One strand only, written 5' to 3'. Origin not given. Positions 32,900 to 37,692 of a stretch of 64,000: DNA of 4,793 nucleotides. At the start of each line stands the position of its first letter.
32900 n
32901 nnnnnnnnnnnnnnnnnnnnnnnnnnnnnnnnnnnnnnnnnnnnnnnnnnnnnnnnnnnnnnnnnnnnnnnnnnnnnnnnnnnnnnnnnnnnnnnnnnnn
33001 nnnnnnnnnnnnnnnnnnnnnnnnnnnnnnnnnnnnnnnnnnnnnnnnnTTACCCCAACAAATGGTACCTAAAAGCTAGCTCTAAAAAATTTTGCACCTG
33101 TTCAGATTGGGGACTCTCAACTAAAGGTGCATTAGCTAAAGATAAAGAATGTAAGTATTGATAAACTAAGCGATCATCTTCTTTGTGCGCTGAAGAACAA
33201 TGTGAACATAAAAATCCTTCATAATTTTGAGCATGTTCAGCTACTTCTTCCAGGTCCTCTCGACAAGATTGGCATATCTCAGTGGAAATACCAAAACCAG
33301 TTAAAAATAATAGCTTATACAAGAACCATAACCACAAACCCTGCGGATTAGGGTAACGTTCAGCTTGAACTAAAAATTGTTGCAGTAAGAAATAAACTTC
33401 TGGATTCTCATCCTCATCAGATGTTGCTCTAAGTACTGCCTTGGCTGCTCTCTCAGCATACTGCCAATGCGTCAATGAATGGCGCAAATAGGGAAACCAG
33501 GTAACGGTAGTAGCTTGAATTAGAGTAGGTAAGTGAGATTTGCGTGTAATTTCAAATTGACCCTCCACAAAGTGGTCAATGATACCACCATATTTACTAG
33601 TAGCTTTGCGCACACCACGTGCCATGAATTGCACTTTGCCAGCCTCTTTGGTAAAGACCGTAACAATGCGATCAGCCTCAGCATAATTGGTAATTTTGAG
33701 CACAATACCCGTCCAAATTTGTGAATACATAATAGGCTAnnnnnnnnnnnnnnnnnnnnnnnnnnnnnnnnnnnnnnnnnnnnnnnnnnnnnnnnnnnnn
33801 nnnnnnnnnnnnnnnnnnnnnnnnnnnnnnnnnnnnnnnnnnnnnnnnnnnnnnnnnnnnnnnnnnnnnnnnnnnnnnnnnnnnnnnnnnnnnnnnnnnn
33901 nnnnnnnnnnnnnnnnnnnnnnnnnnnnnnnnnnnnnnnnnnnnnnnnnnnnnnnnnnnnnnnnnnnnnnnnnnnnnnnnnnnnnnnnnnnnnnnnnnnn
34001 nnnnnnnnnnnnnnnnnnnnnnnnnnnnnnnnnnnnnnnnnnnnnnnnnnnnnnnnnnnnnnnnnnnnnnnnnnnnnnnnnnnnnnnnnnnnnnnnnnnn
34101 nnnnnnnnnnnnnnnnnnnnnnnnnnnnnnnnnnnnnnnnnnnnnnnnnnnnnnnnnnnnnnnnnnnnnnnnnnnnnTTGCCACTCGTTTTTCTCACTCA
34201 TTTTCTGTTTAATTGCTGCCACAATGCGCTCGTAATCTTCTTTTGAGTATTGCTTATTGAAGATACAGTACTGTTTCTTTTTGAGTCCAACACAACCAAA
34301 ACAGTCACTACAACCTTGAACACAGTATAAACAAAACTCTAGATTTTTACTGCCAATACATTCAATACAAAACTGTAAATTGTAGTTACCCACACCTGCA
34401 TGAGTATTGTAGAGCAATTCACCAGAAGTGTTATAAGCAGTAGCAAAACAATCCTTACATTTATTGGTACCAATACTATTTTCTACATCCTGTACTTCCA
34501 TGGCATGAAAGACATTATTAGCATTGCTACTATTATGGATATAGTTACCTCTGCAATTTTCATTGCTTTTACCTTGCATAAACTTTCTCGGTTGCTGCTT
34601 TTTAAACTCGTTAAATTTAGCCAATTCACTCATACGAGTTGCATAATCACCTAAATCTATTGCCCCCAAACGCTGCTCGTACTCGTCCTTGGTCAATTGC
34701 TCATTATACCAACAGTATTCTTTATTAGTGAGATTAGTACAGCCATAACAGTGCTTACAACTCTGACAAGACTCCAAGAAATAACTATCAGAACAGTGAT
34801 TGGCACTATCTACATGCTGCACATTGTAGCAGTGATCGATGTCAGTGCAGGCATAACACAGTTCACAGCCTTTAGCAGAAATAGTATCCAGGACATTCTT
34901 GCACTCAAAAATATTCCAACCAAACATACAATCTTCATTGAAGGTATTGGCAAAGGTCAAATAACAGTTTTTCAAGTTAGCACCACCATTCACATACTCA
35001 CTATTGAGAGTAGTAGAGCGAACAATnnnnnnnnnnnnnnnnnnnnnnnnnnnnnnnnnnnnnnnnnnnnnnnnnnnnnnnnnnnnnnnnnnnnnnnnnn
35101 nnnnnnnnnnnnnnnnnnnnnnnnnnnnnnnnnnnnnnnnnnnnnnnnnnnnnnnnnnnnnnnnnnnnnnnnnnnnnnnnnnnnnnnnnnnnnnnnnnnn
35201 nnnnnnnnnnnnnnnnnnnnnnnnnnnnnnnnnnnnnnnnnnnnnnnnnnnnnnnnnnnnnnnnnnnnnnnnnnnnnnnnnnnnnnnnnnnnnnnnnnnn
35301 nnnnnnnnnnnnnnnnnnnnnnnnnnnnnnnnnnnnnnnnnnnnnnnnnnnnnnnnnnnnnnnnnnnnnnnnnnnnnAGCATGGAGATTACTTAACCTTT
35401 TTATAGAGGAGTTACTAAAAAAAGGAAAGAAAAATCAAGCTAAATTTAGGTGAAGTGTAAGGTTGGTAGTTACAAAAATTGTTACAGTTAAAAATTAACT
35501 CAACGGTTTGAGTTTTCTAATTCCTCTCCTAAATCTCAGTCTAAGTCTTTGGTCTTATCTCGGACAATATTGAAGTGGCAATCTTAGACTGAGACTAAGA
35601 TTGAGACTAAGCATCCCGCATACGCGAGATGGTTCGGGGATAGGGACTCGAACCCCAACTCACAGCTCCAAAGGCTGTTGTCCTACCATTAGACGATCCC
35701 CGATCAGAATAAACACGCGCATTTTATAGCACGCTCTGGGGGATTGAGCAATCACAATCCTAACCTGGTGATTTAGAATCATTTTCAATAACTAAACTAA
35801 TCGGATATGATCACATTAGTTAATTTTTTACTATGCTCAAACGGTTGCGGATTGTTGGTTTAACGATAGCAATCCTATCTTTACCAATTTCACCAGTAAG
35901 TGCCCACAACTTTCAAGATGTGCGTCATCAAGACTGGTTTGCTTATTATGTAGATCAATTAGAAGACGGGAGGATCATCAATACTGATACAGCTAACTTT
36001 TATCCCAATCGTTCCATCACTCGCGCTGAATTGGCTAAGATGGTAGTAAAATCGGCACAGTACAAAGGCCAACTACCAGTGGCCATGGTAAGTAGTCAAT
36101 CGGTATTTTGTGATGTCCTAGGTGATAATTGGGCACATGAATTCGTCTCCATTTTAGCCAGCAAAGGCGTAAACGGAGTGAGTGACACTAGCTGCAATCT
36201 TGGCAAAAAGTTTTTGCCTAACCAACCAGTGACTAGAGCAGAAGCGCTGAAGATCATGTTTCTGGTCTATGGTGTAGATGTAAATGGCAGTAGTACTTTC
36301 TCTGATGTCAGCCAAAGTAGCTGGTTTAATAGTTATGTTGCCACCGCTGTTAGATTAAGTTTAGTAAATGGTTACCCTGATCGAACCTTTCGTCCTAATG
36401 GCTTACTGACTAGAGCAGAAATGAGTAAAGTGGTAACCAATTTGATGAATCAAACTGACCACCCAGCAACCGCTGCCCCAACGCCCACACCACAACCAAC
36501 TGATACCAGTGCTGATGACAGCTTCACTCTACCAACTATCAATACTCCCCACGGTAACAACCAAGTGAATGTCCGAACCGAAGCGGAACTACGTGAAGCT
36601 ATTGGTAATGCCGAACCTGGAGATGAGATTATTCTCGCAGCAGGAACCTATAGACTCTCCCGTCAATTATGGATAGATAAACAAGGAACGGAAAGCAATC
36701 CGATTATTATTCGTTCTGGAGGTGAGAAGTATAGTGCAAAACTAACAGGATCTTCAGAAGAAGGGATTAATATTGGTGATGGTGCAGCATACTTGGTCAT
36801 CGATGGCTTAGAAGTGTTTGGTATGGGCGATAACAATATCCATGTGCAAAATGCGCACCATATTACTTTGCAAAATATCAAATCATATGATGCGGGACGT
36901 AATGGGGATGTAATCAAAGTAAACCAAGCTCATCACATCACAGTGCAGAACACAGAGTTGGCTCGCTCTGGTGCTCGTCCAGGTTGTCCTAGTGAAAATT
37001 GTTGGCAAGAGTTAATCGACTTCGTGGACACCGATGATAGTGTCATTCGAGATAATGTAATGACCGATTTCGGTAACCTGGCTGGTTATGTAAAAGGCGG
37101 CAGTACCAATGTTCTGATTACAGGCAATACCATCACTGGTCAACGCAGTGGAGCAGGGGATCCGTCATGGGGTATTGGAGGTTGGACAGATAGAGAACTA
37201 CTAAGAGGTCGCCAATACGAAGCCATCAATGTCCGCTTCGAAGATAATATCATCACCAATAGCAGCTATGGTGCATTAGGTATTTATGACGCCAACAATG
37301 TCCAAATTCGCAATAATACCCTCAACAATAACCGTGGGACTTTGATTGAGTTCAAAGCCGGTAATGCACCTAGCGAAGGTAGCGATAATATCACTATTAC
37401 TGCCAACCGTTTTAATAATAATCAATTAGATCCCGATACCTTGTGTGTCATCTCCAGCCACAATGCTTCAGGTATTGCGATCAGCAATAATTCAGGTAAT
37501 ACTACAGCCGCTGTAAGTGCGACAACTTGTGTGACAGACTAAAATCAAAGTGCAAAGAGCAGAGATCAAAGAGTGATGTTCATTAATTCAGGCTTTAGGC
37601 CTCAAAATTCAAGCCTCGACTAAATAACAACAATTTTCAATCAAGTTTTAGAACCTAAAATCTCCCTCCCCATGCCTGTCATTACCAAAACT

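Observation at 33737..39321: Family of three large cytoplasmic cysteine-rich paralogues; two flank tRNA-Gln and an SLH/beta-helix gene divergently, one abuts recO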

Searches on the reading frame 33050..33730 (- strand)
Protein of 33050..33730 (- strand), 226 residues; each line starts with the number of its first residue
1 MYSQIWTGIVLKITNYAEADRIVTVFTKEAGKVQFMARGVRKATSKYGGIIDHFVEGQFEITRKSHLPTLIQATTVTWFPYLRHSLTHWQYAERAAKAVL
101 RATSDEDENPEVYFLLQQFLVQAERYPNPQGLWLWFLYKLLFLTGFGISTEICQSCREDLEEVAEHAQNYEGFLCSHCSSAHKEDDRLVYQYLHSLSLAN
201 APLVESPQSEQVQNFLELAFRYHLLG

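Call 17: search_protein_families(library=pfam, proteins=[window:33050-33730:-], max_evalue=0.001)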
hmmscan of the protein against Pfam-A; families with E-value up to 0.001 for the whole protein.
window:33050-33730:- (226 aa): 2 families
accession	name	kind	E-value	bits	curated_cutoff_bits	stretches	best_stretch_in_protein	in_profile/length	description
PF11967.14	RecO_N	-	8.6e-20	71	27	1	7-77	7-78/80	Recombination protein O N terminal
PF02565.21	RecO_C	-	9.1e-11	42.2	22.1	1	86-223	4-148/157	Recombination protein O C terminal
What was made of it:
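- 33050..33730 (-): recO, immediately downstream of paralogue 2 (context only, not part of the family). Pfam RecO_N/RecO_C (call 17).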

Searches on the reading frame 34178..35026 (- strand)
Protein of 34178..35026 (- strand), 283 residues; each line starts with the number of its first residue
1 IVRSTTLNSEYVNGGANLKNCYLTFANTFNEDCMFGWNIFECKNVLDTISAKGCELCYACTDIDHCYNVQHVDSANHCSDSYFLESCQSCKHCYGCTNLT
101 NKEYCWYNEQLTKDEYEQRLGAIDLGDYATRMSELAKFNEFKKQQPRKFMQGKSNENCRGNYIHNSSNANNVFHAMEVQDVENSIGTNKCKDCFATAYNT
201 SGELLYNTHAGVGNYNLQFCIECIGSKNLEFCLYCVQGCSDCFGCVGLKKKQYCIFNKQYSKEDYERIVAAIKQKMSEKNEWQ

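Call 81: predict_structure(alignment_id=A3)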
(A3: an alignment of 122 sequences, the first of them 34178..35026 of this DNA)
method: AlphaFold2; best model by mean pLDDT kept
length: 283 residues; sequences in the alignment: 122
mean_pLDDT: 77.1   pTM: 0.64
mean pLDDT of the five models: 77.1, 76.6, 74.2, 70.8, 66.4
residues with pLDDT >= 90: 23; 70-90: 186; 50-70: 66; < 50: 8
segments of 3 or more residues with pLDDT < 50: none
pLDDT, mean of each block of 10 residues (from residue 1): 60 78 80 81 83 82 74 70 74 75 85 92 82 83 62 62 63 76 84 86 89 87 81 70 63 77 84 81 62
secondary structure, 60 per line:
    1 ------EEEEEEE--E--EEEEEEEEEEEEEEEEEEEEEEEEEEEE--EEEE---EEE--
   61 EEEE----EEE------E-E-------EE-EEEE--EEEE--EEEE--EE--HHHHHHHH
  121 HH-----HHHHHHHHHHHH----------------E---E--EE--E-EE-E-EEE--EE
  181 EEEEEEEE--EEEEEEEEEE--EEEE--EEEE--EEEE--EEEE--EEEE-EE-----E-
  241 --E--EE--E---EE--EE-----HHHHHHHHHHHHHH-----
elements in order: E7-13 E19-46 E49-52 E56-58 E61-64 E69-71 E91-94 E97-100 E103-106 H113-122 H128-139 E174-176 E179-188 E191-200 E203-206 E209-212 E215-218 E221-224 E227-230 H265-278
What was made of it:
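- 34658..35002 (-): Paralogue 2 solenoid half M1 (residues 126-240): about 8 coils of 12 residues with Cys/Ser ladders, ending in the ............KEYC cap. Strands every 6 residues in the domain model (call 81).
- On TmAFP-type 12-residue beta-helix: Strands every 6 residues (call 81).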

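Call 83: fold_search(model_id=the predicted structure, library=pdb)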
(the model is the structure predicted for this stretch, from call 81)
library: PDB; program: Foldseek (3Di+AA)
matches with E <= 10: 46; with E <= 0.001: 0
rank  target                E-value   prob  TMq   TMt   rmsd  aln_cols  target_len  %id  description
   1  2pyh_B                4.5e-01  0.02  0.09  0.08  16.9       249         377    7  Azotobacter vinelandii Mannuronan C-5 epimerase AlgE4 A-module complexed with mannuronan trisaccharide (released 2008-05-27)
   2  3jur_A                1.4e+00  0.02  0.10  0.08  15.1       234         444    8  The crystal structure of a hyperthermoactive Exopolygalacturonase from Thermotoga maritima (released 2009-11-17)
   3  2pyh_A                1.6e+00  0.01  0.08  0.08  16.0       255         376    6  Azotobacter vinelandii Mannuronan C-5 epimerase AlgE4 A-module complexed with mannuronan trisaccharide (released 2008-05-27)
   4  2pyg_A                2.0e+00  0.01  0.11  0.09  15.7       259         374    6  Azotobacter vinelandii Mannuronan C-5 epimerase AlgE4 A-module (released 2008-05-27)
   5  6w4q_F                2.5e+00  0.01  0.08  0.04  17.8       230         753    8  Crystal structure of full-length tailspike protein 2 (TSP2, ORF211) ) from Escherichia coli O157:H7 bacteriophage CAB1 (released 2021-01-20)
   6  6gvp_A                2.6e+00  0.01  0.08  0.06  14.6       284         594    7  TAILSPIKE PROTEIN MUTANT E372Q (DELTA N471/S472) OF E. COLI BACTERIOPHAGE HK620 IN COMPLEX WITH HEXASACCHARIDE (released 2018-07-11)
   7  7w1c_D                2.7e+00  0.01  0.09  0.05  15.2       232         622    8  Crystal structure of Klebsiella pneumoniae K1 capsule-specific polysaccharide lyase in a P1 crystal form (released 2022-05-18)
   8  4xkw_A                3.2e+00  0.01  0.09  0.05  14.4       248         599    6  Tailspike protein mutant D339N of E. coli bacteriophage HK620 in complex with pentasaccharide (released 2016-01-20)
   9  4xor_A                3.4e+00  0.01  0.10  0.05  14.4       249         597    7  Tailspike protein double mutant D339N/E372Q of E. coli bacteriophage HK620 in complex with pentasaccharide (released 2016-01-27)
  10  4xqf                  3.4e+00  0.01  0.08  0.05  15.6       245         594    6  Tailspike protein mutant E372Q (delta D470/N471) of E. coli bacteriophage HK620 (released 2016-01-27)
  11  3wwg_C                3.5e+00  0.01  0.08  0.06  14.0       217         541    8  Crystal structure of the N-glycan-deficient variant N448A of isopullulanase complexed with isopanose (released 2014-11-12)
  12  1ezg_A                3.7e+00  0.35  0.15  0.47   3.1        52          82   12  CRYSTAL STRUCTURE OF ANTIFREEZE PROTEIN FROM THE BEETLE, TENEBRIO MOLITOR (released 2000-08-09)
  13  2x85_A                3.9e+00  0.01  0.12  0.07  18.6       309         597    7  Tailspike protein of E. coli bacteriophage HK620 in complex with hexasaccharide (released 2011-03-23)
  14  4xlc                  3.9e+00  0.01  0.08  0.05  15.4       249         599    7  Tailspike protein double mutant D339N/E372A of E. coli bacteriophage HK620 (released 2016-01-20)
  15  7o0y_A                4.1e+00  0.01  0.09  0.07  14.2       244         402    6  ABC transporter NosDFY, nucleotide-free in GDN (released 2022-04-13)
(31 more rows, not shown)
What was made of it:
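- On TmAFP-type 12-residue beta-helix: Foldseek E=3.7, probability 0.35 (call 83).
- Closest known: Tenebrio molitor antifreeze protein. Same: Best local structural superposition among the solenoid hits: TM 0.47 on the target, rmsd 3.1 A over 52 columns (call 83).
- Two stacked beta-solenoids (calls 81, 83).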

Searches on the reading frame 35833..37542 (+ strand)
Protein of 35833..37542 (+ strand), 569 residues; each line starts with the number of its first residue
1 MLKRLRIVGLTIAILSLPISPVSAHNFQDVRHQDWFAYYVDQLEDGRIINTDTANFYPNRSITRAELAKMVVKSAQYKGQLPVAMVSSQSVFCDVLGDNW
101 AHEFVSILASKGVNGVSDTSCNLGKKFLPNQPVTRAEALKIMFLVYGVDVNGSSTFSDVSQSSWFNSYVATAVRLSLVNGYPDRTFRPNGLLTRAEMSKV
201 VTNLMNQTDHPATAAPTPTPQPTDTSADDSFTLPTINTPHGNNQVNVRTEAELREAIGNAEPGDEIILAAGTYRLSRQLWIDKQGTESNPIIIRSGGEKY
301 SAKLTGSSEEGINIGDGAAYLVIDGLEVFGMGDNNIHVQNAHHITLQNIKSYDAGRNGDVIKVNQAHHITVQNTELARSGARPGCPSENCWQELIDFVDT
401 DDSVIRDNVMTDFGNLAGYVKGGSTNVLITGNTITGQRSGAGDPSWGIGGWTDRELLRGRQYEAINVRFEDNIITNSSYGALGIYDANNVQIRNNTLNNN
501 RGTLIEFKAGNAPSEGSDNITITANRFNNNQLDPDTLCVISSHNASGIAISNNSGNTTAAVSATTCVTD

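Call 17: search_protein_families(library=pfam, proteins=[window:35833-37542:+], max_evalue=0.001)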
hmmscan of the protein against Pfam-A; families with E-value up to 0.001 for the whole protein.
window:35833-37542:+ (569 aa): 3 families
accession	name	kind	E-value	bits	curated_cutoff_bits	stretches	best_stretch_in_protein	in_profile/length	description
PF00395.25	SLH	-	2.9e-28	98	20.8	2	155-197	1-43/44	S-layer homology domain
PF13229.12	Beta_helix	-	1.7e-12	47.7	25.9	2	466-556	56-126/158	Right handed beta helix region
PF14592.12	Chondroitinas_B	-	1e-05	25.2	24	1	247-332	1-79/426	Chondroitinase B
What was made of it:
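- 35833..37542 (+): Secreted SLH + right-handed beta-helix protein, upstream of paralogue 3 (context; unrelated fold family). Pfam SLH, Beta_helix and Chondroitinas_B (call 17).
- Checked: The SLH + right-handed beta-helix protein at 35833-37542(+) (call 17) lies between the divergently oriented paralogues 2 and 3.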
